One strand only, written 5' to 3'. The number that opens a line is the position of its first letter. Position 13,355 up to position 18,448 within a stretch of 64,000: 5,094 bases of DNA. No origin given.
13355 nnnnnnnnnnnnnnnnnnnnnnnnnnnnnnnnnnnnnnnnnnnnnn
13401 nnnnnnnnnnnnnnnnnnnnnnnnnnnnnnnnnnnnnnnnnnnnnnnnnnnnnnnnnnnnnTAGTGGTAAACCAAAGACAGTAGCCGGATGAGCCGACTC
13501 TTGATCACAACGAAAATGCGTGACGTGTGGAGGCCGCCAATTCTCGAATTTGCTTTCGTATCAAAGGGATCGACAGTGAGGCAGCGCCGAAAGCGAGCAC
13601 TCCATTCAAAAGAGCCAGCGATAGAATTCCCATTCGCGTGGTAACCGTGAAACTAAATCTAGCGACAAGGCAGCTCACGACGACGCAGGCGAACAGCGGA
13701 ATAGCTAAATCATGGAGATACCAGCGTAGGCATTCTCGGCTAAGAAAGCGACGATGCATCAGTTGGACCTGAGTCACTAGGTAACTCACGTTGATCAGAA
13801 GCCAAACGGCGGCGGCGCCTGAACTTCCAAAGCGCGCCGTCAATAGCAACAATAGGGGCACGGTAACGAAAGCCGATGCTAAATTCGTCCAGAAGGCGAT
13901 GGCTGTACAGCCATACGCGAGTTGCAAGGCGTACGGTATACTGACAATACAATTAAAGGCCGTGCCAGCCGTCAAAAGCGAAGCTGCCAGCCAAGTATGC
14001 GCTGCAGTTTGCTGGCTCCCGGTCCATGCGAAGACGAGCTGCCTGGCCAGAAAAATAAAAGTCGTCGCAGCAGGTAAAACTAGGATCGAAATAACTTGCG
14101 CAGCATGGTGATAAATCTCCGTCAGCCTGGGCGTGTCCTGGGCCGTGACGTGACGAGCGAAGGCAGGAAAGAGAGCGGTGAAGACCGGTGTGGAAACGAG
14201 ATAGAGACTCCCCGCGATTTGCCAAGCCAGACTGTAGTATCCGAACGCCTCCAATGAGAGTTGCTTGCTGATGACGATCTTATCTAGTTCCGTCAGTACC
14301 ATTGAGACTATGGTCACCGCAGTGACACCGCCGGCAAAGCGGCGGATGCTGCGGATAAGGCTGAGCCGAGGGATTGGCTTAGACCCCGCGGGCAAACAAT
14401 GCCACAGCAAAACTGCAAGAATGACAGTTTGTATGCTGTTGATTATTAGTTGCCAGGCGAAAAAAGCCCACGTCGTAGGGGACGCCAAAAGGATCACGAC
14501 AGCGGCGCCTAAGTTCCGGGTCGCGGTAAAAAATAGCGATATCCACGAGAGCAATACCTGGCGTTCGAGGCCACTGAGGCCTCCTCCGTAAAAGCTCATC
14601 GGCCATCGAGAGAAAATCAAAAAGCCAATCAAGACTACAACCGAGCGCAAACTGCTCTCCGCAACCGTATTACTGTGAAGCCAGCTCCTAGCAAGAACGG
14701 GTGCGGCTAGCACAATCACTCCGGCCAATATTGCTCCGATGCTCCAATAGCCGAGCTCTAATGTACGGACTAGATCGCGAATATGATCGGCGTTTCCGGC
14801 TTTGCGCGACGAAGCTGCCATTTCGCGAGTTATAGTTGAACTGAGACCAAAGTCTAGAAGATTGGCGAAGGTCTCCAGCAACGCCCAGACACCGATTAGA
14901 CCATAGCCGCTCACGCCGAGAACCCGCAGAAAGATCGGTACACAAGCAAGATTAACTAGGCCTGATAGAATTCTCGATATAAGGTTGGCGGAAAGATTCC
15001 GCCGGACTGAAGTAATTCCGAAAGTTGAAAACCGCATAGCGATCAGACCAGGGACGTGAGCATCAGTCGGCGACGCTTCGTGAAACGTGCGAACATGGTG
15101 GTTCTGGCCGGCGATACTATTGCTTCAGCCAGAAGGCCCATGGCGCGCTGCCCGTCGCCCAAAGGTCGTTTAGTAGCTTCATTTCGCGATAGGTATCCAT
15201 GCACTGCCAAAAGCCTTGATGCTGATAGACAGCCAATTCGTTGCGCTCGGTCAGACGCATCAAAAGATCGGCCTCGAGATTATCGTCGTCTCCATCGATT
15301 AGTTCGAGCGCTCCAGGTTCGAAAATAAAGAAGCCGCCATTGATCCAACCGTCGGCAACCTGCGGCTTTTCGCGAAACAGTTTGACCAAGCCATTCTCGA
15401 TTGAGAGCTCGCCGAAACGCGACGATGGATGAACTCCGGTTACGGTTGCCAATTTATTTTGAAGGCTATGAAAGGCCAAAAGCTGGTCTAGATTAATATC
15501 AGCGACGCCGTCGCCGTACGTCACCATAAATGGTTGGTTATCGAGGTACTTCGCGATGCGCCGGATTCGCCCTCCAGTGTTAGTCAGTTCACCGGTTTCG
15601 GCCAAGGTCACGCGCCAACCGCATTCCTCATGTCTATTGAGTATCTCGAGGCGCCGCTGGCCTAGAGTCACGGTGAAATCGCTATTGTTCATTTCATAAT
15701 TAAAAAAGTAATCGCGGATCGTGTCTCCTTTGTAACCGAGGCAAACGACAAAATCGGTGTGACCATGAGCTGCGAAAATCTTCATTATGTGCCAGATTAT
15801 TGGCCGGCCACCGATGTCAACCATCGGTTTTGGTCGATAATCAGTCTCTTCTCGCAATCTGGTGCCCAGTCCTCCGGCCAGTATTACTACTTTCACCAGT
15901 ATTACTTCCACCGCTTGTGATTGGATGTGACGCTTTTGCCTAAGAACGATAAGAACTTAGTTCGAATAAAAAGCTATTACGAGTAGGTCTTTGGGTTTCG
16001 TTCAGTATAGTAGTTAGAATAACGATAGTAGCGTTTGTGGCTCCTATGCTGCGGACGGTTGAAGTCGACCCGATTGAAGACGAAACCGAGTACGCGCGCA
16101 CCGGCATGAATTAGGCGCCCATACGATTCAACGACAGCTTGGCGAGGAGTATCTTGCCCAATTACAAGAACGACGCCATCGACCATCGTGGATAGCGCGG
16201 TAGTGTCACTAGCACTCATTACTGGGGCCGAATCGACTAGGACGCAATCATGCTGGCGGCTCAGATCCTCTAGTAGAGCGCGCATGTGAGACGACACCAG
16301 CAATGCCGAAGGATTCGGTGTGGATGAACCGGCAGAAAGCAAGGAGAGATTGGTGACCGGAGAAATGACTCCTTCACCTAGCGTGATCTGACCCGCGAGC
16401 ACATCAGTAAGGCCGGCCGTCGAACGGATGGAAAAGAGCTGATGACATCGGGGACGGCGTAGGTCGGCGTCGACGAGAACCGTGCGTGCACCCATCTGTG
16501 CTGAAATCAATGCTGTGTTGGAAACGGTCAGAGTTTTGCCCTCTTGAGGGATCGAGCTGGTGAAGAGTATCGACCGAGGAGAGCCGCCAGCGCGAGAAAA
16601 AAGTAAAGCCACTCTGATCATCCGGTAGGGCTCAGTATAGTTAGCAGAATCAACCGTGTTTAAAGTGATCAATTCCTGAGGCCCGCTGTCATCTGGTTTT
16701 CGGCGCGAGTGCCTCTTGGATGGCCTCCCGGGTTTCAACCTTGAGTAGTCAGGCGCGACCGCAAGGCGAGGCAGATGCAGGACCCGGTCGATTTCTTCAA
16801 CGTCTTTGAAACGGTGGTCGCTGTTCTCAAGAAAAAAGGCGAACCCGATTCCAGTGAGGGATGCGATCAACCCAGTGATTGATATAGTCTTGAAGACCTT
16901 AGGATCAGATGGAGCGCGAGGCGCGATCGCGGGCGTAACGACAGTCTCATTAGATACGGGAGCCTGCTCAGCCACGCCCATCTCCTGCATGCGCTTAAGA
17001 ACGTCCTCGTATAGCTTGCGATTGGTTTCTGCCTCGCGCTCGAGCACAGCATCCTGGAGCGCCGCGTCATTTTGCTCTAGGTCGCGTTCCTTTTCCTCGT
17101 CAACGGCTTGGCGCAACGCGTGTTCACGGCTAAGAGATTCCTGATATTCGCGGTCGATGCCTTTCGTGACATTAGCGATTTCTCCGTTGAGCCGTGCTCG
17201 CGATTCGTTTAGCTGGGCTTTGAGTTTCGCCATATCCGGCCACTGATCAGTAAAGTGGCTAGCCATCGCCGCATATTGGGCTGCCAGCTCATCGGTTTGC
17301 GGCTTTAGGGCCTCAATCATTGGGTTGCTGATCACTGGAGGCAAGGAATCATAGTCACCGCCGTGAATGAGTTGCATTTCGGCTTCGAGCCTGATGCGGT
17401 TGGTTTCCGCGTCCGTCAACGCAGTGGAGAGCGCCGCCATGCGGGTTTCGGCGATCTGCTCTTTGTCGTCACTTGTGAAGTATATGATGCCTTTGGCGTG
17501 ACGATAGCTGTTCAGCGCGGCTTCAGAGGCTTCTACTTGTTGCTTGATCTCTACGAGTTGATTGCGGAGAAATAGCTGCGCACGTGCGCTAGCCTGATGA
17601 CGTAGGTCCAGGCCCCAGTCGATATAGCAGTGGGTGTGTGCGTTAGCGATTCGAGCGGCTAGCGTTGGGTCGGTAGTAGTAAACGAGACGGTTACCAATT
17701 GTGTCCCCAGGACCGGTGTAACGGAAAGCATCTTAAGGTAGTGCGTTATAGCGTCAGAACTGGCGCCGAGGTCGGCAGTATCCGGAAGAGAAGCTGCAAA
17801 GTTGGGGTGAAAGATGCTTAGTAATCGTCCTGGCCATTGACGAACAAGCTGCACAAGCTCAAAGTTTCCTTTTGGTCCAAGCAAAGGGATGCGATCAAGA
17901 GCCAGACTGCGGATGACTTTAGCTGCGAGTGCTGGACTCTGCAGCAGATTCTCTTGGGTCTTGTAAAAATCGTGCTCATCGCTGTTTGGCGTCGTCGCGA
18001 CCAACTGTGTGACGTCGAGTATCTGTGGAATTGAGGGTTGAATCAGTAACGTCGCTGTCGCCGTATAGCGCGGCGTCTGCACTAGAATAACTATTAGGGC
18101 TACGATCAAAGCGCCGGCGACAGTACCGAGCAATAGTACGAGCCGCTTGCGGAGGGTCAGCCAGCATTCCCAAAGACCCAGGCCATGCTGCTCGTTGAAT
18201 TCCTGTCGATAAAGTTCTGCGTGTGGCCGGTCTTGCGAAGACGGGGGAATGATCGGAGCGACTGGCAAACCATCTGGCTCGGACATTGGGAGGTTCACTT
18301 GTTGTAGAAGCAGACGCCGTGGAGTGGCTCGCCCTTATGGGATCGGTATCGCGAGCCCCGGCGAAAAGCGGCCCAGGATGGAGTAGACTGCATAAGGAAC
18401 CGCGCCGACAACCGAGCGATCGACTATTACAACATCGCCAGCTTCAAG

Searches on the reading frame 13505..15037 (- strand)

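Call 8: search_protein_families(library=pfam, proteins=[window:13505-15037:-], max_evalue=0.001)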
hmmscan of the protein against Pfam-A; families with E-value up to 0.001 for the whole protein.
window:13505-15037:- (510 aa): 2 families
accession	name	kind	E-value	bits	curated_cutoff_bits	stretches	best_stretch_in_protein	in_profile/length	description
PF01943.22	Polysacc_synt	-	1.7e-19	70.8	28.2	1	12-295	2-272/274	Polysaccharide biosynthesis protein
PF13440.11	Polysacc_synt_3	-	7.5e-18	65.2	23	1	38-342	4-287/293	Polysaccharide biosynthesis protein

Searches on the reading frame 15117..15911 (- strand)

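Call 9: search_protein_families(library=pfam, proteins=[window:15117-15911:-], max_evalue=0.001)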
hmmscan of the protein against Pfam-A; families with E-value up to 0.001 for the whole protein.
window:15117-15911:- (264 aa): 3 families
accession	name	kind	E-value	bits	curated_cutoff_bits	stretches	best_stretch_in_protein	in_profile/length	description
PF00483.29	NTP_transferase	-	4.4e-22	79.3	21.2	1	7-233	1-223/245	Nucleotidyl transferase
PF12804.13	NTP_transf_3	-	7.5e-08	33.1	27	1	8-68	1-54/160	MobA-like NTP transferase domain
PF01128.25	IspD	-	0.00039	20.7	27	1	6-64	1-56/221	2-C-methyl-D-erythritol 4-phosphate cytidylyltransferase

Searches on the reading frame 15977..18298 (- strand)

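Call 9: search_protein_families(library=pfam, proteins=[window:15977-18298:-], max_evalue=0.001)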
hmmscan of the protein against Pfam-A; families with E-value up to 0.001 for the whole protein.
window:15977-18298:- (773 aa): 3 families
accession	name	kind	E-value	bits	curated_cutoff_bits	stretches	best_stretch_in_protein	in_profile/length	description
PF13807.11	GNVR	-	1.6e-08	34.8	27.7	1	417-489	6-79/82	G-rich domain on putative tyrosine kinase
PF02706.20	Wzz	-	4e-08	33.9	25.5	1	44-132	7-91/91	Chain length determinant protein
PF13614.12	AAA_31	-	7.9e-05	23.1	27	1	587-713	14-147/177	AAA domain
